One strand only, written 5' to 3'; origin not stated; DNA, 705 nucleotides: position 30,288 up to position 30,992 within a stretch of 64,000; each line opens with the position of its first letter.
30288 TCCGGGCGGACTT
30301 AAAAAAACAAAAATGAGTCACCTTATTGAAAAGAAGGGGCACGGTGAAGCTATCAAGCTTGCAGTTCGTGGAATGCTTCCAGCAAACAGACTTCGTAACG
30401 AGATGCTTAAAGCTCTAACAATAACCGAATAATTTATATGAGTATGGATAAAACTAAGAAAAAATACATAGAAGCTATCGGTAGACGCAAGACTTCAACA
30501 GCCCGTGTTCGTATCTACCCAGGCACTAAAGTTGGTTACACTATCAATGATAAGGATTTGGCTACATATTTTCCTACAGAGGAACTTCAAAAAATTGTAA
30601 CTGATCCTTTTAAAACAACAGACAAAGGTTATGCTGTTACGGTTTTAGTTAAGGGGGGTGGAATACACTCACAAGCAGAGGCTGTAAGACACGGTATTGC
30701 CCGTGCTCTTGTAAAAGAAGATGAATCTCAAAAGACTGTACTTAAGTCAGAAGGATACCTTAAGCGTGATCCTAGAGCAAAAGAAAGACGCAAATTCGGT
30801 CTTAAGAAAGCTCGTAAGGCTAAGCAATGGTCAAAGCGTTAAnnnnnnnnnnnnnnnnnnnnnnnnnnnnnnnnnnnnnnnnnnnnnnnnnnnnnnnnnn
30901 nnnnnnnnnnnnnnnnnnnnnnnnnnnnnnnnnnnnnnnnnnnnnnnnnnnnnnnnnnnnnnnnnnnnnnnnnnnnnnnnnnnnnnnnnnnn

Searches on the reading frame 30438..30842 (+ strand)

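Call 10: search_protein_families(library=pfam, proteins=[window:30438-30842:+], max_evalue=0.01)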
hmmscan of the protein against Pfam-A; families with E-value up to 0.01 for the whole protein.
window:30438-30842:+ (134 aa): 1 family
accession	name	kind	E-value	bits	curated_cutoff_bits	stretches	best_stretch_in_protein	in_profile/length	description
PF00380.25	Ribosomal_S9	-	6.7e-41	140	22.5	1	15-134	1-121/121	Ribosomal protein S9/S16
